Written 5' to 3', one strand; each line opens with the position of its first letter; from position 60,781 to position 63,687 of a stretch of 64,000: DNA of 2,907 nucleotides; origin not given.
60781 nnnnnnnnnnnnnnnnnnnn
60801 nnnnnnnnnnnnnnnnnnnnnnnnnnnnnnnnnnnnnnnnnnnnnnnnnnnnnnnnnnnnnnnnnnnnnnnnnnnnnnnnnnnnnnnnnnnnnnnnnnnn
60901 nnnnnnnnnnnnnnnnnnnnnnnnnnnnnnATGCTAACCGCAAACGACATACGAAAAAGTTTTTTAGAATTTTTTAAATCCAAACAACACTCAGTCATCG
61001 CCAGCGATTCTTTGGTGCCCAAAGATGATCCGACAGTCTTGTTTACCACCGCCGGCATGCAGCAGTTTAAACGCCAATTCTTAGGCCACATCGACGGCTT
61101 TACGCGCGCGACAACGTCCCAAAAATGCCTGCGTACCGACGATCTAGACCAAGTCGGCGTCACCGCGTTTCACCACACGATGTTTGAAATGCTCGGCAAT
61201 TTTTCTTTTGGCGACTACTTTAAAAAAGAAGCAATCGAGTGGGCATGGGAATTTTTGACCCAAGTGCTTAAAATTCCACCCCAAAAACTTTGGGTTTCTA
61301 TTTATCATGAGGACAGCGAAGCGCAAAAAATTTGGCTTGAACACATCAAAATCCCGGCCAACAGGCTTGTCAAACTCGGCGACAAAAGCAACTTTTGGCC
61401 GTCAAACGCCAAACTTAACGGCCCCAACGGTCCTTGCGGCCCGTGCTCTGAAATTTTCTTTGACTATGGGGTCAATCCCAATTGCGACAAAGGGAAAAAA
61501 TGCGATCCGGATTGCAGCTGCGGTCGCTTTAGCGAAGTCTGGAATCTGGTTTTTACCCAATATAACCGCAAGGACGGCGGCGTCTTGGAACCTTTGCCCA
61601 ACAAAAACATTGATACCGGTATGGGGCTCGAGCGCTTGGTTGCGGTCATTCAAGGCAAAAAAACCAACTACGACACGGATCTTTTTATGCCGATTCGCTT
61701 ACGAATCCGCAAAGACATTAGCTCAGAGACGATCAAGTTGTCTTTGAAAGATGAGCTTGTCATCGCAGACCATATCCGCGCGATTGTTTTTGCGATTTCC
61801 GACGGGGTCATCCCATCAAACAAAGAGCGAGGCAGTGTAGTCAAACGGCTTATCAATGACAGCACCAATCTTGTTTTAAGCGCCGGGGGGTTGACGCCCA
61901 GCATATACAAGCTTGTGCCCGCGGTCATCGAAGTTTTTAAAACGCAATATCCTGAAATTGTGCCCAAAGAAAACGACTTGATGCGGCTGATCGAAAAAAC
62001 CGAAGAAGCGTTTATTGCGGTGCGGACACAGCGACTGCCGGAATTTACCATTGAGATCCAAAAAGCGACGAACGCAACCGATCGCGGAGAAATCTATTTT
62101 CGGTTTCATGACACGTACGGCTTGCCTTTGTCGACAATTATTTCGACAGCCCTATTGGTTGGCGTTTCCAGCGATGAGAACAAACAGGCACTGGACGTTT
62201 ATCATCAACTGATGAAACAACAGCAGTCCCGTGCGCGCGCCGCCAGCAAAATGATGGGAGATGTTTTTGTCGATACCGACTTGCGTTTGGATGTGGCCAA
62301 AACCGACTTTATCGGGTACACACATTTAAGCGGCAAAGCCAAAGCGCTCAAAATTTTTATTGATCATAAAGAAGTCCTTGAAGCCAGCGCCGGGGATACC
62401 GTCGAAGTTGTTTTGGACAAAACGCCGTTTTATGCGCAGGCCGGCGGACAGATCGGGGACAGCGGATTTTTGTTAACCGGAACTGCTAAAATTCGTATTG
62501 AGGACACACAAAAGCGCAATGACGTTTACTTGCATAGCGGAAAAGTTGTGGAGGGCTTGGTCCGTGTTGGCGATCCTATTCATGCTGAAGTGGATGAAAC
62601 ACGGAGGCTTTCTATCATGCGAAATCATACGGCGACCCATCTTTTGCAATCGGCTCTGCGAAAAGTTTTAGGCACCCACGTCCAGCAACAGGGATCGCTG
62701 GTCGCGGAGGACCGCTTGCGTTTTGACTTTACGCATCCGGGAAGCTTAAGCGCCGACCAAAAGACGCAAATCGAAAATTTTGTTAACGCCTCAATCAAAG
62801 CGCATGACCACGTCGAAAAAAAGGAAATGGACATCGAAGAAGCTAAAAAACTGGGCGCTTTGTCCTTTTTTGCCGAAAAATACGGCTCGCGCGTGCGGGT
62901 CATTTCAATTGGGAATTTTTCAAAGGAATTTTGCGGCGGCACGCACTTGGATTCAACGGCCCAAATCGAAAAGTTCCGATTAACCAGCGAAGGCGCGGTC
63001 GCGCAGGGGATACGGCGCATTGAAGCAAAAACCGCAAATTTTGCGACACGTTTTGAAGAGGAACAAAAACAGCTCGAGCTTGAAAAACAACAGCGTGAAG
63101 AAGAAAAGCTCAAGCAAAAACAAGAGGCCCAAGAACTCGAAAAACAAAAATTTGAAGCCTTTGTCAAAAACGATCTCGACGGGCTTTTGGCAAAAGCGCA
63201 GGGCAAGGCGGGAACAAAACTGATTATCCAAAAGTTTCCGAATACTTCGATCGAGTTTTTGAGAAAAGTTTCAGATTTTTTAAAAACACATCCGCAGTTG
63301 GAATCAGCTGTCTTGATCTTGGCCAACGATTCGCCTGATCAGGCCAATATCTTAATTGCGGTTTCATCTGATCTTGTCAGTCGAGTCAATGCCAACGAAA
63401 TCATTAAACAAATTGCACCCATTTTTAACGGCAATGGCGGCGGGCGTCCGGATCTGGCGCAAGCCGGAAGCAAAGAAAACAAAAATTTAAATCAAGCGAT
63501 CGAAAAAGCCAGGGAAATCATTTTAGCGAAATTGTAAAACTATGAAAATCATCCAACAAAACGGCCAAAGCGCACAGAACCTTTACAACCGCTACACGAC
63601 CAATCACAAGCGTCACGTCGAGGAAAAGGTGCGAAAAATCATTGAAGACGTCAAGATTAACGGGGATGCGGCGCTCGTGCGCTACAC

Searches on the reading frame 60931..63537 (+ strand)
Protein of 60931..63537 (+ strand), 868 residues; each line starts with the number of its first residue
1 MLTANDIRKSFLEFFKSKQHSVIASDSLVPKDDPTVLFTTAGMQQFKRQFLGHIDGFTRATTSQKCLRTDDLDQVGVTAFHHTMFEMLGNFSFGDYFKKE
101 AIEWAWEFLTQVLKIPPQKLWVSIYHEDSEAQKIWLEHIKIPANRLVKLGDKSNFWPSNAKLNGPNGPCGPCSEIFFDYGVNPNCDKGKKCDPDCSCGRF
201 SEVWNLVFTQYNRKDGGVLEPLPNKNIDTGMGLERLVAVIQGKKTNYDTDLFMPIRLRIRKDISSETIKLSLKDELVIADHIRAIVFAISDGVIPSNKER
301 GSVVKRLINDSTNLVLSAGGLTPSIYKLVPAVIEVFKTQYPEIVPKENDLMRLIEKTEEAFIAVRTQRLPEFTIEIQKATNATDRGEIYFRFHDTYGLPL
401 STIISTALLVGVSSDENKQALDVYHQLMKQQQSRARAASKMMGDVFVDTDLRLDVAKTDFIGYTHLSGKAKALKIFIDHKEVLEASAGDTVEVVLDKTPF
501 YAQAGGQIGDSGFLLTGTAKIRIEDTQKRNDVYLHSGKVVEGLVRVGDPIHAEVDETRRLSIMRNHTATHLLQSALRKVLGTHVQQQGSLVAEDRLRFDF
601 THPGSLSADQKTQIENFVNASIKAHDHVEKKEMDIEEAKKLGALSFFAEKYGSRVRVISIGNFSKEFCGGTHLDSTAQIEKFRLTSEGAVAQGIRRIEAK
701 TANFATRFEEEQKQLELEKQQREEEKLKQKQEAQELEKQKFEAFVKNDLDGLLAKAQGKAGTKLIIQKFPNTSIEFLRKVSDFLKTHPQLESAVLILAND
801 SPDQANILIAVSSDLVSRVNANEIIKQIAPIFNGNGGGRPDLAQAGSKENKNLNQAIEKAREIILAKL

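Call 57: find_encoding_contigs(protein=window:60931-63537:+, flank=10000, max_places=2)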
Protein window:60931-63537:+ (868 aa): 1 contig read that carries it; 1 place shown.
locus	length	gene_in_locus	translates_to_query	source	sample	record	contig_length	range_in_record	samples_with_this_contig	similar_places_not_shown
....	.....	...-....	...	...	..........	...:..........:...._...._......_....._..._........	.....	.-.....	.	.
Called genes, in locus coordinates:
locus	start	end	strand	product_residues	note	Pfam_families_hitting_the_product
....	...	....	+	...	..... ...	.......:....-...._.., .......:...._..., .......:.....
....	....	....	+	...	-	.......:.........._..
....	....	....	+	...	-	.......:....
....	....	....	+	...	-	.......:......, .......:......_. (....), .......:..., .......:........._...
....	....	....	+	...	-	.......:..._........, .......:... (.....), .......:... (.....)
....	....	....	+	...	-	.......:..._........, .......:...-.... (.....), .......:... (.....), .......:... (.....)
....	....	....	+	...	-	-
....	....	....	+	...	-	-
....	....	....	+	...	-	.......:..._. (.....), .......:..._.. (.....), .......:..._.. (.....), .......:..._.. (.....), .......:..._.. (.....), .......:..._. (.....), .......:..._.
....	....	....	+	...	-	-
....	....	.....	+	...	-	?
